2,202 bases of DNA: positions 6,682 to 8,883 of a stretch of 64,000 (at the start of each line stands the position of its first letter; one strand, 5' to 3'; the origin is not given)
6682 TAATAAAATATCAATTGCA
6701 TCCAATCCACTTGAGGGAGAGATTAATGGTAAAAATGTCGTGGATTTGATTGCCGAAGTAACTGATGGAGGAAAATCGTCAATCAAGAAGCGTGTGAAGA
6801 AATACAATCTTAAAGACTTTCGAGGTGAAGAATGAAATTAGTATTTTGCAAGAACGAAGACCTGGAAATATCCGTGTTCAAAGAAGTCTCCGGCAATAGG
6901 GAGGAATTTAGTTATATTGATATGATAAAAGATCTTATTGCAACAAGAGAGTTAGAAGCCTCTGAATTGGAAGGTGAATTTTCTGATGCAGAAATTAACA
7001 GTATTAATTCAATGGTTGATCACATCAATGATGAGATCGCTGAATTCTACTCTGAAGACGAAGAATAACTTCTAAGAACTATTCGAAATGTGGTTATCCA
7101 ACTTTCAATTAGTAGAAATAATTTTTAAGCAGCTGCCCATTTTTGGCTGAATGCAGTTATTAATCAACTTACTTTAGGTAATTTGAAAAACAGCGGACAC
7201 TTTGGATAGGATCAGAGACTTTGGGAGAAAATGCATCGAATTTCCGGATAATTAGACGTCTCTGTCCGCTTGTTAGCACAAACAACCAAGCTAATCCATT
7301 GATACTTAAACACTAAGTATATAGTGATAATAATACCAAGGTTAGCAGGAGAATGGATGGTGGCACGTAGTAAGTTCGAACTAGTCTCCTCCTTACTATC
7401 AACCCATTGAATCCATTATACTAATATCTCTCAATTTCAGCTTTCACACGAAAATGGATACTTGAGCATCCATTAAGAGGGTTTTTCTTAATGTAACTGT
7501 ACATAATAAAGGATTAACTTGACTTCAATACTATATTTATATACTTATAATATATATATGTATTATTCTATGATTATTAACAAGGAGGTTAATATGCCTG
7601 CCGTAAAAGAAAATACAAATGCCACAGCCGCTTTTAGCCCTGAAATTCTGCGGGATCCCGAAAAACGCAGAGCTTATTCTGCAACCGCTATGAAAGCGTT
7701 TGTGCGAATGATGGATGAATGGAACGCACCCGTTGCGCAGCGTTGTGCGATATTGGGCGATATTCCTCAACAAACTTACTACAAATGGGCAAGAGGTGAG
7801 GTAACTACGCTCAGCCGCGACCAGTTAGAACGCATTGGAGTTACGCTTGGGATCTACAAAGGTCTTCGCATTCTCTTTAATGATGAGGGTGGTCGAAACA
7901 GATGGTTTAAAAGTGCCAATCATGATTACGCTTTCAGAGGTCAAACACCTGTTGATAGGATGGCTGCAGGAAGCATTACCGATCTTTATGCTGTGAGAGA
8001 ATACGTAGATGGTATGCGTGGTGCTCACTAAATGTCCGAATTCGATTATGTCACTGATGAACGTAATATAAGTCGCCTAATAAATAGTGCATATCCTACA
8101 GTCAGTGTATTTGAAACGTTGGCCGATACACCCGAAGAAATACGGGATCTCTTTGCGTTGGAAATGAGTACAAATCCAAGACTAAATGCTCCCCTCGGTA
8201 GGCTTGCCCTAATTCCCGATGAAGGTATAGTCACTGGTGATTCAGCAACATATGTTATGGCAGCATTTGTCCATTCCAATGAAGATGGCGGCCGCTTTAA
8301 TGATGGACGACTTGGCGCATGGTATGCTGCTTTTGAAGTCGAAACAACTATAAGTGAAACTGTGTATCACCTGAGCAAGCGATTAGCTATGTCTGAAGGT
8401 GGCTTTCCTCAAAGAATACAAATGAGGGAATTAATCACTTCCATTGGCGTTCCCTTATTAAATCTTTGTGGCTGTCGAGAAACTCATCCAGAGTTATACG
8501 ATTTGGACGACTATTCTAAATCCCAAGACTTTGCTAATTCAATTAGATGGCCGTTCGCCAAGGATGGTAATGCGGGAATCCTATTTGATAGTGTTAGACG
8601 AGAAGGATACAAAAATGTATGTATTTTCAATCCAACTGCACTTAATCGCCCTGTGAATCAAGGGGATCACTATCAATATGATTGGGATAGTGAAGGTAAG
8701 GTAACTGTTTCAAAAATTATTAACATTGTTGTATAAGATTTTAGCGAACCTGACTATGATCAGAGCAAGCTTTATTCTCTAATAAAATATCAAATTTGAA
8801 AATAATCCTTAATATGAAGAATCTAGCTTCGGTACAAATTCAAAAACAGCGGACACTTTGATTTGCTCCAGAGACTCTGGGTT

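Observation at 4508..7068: PHP phosphoesterase fused to a coiled-coil SMC/Rad50-type ABC ATPase, coupled to a tiny acidic protein: candidate two-gene defence module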

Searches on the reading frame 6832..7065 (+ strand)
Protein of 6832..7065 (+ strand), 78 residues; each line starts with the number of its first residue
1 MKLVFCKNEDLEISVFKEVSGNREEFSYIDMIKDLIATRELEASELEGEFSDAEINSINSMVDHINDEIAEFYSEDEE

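Call 4: search_protein_families(library=pfam, proteins=[window:6832-7065:+], max_evalue=0.01)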
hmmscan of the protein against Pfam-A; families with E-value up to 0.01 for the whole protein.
window:6832-7065:+ (78 aa): 0 families

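Call 5: search_protein_families(library=padloc, proteins=[window:6832-7065:+], max_evalue=0.01)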
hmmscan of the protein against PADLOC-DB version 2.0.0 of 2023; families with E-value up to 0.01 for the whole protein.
window:6832-7065:+ (78 aa): 0 families

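Call 6: search_protein_families(library=ncbifam, proteins=[window:6832-7065:+], max_evalue=0.01)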
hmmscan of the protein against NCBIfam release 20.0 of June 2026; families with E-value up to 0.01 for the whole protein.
window:6832-7065:+ (78 aa): 0 families

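Call 27: search_protein_families(library=pfam, proteins=[window:6832-7065:+], max_evalue=10)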
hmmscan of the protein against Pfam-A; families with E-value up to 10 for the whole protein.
window:6832-7065:+ (78 aa): 3 families
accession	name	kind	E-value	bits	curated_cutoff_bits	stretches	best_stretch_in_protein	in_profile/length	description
PF03670.18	UPF0184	-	0.015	16.1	21.5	1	46-67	19-40/83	Uncharacterised protein family (UPF0184)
PF10602.15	RPN7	-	0.019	15.1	29.6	1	31-74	4-47/174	26S proteasome subunit RPN7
PF23569.1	NBD_SMAX1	-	0.19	11.8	27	1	20-75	103-154/212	SMAX1 nucleotide binding domain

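Call 28: search_protein_families(library=phrogs, proteins=[window:6832-7065:+], max_evalue=0.01)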
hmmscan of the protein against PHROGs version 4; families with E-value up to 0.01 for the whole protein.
window:6832-7065:+ (78 aa): 0 families

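Call 41: list_cluster_members(proteins=[P0001, window:6832-7065:+, P0004, P0012, P0028, L001:10325-10567:+, L005:10324-10557:+])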
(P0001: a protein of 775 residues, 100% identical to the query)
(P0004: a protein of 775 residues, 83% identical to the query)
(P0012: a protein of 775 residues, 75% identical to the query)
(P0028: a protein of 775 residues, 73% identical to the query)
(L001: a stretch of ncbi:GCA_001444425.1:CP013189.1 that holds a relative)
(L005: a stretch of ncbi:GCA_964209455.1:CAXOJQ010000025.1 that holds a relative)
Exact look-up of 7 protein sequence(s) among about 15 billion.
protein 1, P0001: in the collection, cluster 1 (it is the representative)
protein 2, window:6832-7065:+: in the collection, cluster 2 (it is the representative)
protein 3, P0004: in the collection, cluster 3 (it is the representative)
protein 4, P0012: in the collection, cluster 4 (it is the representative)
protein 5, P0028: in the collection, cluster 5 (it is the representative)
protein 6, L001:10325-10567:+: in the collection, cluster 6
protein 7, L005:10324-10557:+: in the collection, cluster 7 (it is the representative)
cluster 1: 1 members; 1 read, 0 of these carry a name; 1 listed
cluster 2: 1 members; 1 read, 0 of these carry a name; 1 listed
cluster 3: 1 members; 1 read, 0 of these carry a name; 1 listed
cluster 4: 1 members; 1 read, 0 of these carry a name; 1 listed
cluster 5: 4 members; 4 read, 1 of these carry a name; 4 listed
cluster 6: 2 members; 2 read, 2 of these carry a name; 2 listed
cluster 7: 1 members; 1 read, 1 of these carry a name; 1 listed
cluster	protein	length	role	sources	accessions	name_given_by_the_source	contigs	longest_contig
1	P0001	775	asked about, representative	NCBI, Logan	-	-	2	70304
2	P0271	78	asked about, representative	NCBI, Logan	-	-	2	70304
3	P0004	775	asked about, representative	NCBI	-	-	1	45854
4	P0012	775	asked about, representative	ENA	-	-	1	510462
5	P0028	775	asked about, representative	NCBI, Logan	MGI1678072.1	MAG: hypothetical protein K6L75_05025 [Cellvibrionaceae bacterium]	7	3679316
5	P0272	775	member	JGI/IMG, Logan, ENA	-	-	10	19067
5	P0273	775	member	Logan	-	-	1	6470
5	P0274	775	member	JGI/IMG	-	-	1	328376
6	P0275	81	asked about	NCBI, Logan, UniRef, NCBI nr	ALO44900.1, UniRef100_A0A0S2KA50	hypothetical protein PS2015_206 [Pseudohongiella spirulinae] | Uncharacterized protein n=2 Tax=Pseudohongiella spirulinae TaxID=1249552 ...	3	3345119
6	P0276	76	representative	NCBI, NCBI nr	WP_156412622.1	hypothetical protein [Pseudohongiella spirulinae]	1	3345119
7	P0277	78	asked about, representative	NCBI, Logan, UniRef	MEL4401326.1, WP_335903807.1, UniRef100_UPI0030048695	hypothetical protein AAEJ42_13700 [Shewanella algae] | hypothetical protein n=1 Tax=Shewanella algae TaxID=38313 RepID=UPI0030048695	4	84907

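Call 43: find_homologous_proteins(query=A1, max_evalue=0.001)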
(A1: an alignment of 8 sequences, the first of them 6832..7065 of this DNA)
Query A1 (8 sequences) (78 aa, profile of the alignment): 296 proteins with E <= 0.001 among 497 candidates; the best 120 are listed.
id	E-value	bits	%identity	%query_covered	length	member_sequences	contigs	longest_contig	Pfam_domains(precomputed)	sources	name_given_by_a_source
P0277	9.8e-31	123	55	100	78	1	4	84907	-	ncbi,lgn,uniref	ncbi:hypothetical protein AAEJ42_13700 [Shewanella algae]|uniref:hypothetical protein n=1 Tax=Shewan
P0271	1.4e-30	123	100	100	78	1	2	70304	-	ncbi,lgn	-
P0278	2.7e-30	122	64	99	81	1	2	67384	-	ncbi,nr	ncbi:MAG: hypothetical protein PHW63_00590 [Alphaproteobacteria bacterium]|nr:hypothetical protein [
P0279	8.3e-30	120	63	100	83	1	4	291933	-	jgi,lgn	jgi:hypothetical protein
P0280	2.7e-29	119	65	100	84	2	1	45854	-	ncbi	-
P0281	3.8e-29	118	50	100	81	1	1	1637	-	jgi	-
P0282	6.7e-29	118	53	90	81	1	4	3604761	-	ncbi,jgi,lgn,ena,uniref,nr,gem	ncbi:hypothetical protein [Candidatus Endoriftia persephonae]|jgi:hypothetical protein|uniref:Unchar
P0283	1.4e-28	117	64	100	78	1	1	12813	-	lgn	-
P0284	3.8e-28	115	61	97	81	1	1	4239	-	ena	-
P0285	3.9e-28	115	55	95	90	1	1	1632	-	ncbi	-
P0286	4.3e-28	115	56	100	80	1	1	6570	-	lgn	-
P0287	5.6e-28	115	53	99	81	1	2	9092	-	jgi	jgi:hypothetical protein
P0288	8.5e-28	114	57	99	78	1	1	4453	-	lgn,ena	-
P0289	9.4e-28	114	54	88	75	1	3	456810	-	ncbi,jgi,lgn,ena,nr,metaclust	ncbi:MAG: hypothetical protein A2Y10_10435 [Planctomycetes bacterium GWF2_41_51]|nr:MAG: hypothetica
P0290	1.1e-27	114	60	99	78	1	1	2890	-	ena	-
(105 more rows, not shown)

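Call 61: predict_structure(alignment_id=A3)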
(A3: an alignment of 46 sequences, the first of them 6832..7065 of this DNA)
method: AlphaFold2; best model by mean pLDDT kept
length: 78 residues; sequences in the alignment: 46
mean_pLDDT: 90.5   pTM: 0.73
mean pLDDT of the five models: 90.5, 90.0, 89.1, 89.1, 88.7
residues with pLDDT >= 90: 55; 70-90: 20; 50-70: 2; < 50: 1
segments of 3 or more residues with pLDDT < 50: none
pLDDT, mean of each block of 10 residues (from residue 1): 94 91 91 90 94 95 93 73
secondary structure, 60 per line:
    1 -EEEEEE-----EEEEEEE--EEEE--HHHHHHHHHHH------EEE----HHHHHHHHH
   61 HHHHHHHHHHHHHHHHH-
elements in order: E2-7 E13-19 E22-25 H28-38 E45-47 H52-77

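Call 65: fold_search(model_id=the predicted structure, library=pdb)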
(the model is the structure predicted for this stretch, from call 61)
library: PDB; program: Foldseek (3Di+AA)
matches with E <= 10: 145; with E <= 0.001: 0
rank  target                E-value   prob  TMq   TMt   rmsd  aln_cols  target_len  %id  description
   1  6ist_A                1.9e-01  0.63  0.41  0.44   6.7        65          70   11  Crystal structure of a wild type endolysin LysIME-EF1 (released 2019-11-20)
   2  7kwt_B                3.4e-01  0.41  0.34  0.41   7.9        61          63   11  X-ray Crystal Structure of PlyCB Mutant Y28H (released 2021-04-07)
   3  7kwt_A                3.4e-01  0.41  0.34  0.39   7.9        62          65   11  X-ray Crystal Structure of PlyCB Mutant Y28H (released 2021-04-07)
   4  7kwy_B                3.7e-01  0.41  0.34  0.41   8.0        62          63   11  X-ray Crystal Structure of PlyCB Mutant R66K (released 2021-04-07)
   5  6ist_C                5.5e-01  0.30  0.38  0.17   7.0        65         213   12  Crystal structure of a wild type endolysin LysIME-EF1 (released 2019-11-20)
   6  8h8d_B                8.9e-01  0.08  0.29  0.08  26.6        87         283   15  Structure of Xenopus tropicalis acid-sensitive outwardly rectifying channel ASOR trimer bound with tRNA (intermediate  (released 2024-05-01)
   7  8h8d_A                8.9e-01  0.08  0.29  0.08  25.8        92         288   15  Structure of Xenopus tropicalis acid-sensitive outwardly rectifying channel ASOR trimer bound with tRNA (intermediate  (released 2024-05-01)
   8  6s84_C                9.5e-01  0.09  0.27  0.13  11.6        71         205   10  TsaBDE complex from Thermotoga maritima (released 2019-07-17)
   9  4f87_B                1.1e+00  0.21  0.34  0.41   8.0        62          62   11  X-ray Crystal Structure of PlyCB (released 2012-07-25)
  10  6s84_F                1.1e+00  0.06  0.23  0.12  12.7        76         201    9  TsaBDE complex from Thermotoga maritima (released 2019-07-17)
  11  8p9r_B                1.2e+00  0.14  0.34  0.35   5.2        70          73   11  Structure of the periplasmic domain of ExbD from E. coli in complex with TonB (released 2023-09-06)
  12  4f87_A                1.2e+00  0.20  0.34  0.41   8.0        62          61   11  X-ray Crystal Structure of PlyCB (released 2012-07-25)
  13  8vgd_B                1.6e+00  0.10  0.33  0.34   5.2        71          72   11  Complex of ExbD with D-box peptide: Tetragonal form (released 2024-02-14)
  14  9lhm_A                1.6e+00  0.07  0.32  0.10  27.6        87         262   17  hPAC structure in the presence of MbCD (released 2025-07-30)
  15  8h8e_E                1.7e+00  0.06  0.32  0.09  27.7        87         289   16  Structure of the dimeric Xenopus tropical acid-sensitive outwardly rectifying channel ASOR trimer bound with tRNA (clo (released 2024-05-01)
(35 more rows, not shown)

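Call 92: fold_search(model_id=the predicted structure, library=viral)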
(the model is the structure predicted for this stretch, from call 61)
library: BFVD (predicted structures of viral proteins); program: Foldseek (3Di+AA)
matches with E <= 10: 306; with E <= 0.001: 0
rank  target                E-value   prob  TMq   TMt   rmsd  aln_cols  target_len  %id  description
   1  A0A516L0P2            8.9e-02  0.57  0.37  0.26   5.4        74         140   18  (no name in the UniProt tables at hand)
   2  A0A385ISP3            1.8e-01  0.77  0.37  0.53   4.8        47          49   15  Uncharacterized protein [Clostridium phage susfortuna]
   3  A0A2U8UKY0            1.9e-01  0.11  0.18  0.16  10.5        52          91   15  (no name in the UniProt tables at hand)
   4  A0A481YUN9            2.5e-01  0.20  0.33  0.23  21.0        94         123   10  Uncharacterized protein [Marseillevirus LCMAC102]
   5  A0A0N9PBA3            2.6e-01  0.41  0.35  0.12  11.8        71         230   13  (no name in the UniProt tables at hand)
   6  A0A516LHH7            2.6e-01  0.23  0.28  0.36   5.5        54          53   11  (no name in the UniProt tables at hand)
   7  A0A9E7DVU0            4.0e-01  0.38  0.40  0.16   7.0        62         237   13  (no name in the UniProt tables at hand)
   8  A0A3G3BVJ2            4.8e-01  0.38  0.34  0.52   3.9        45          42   11  Uncharacterized protein [Bacillus phage vB_BcoS-136]
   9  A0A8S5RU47            4.8e-01  0.25  0.34  0.29   8.0        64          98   16  (no name in the UniProt tables at hand)
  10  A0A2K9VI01            4.8e-01  0.16  0.26  0.09   6.8        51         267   10  Uncharacterized protein [Pseudomonas phage Littlefix]
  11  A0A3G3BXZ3            5.5e-01  0.20  0.30  0.38   7.4        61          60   11  (no name in the UniProt tables at hand)
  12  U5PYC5                5.5e-01  0.11  0.24  0.24  10.2        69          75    9  Uncharacterized protein [Bacillus phage Staley]
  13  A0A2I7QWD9            5.9e-01  0.11  0.23  0.21  10.2        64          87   16  (no name in the UniProt tables at hand)
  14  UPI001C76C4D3         5.9e-01  0.08  0.25  0.04  15.7        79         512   13  (no name look-up for this kind of identifier)
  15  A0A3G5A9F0            6.3e-01  0.07  0.24  0.06  14.2        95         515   18  Uncharacterized protein [Hyperionvirus sp.]
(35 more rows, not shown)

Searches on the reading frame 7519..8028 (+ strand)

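Call 4: search_protein_families(library=pfam, proteins=[window:7519-8028:+], max_evalue=0.01)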
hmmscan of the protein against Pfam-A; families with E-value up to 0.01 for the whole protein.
window:7519-8028:+ (170 aa): 2 families
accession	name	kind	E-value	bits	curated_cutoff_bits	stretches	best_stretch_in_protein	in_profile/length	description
PF09722.15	Xre_MbcA_ParS_C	-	2.4e-09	37.5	24.5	1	116-168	2-50/51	Antitoxin Xre/MbcA/ParS C-terminal toxin-binding domain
PF20432.4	Xre-like-HTH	-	3e-06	27.8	25.8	1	55-106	9-58/63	Antitoxin Xre-like helix-turn-helix domain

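Call 5: search_protein_families(library=padloc, proteins=[window:7519-8028:+], max_evalue=0.01)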
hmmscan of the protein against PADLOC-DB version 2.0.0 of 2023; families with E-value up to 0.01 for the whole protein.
window:7519-8028:+ (170 aa): 0 families

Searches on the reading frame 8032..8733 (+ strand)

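Call 4: search_protein_families(library=pfam, proteins=[window:8032-8733:+], max_evalue=0.01)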
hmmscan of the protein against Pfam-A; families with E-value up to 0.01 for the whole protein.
window:8032-8733:+ (234 aa): 1 family
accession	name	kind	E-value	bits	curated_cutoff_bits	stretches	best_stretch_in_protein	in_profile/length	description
PF08808.17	RES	-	6.1e-23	82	23.2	1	73-219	9-157/157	RES domain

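Call 5: search_protein_families(library=padloc, proteins=[window:8032-8733:+], max_evalue=0.01)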
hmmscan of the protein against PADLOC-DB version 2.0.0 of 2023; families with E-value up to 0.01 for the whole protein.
window:8032-8733:+ (234 aa): 0 families
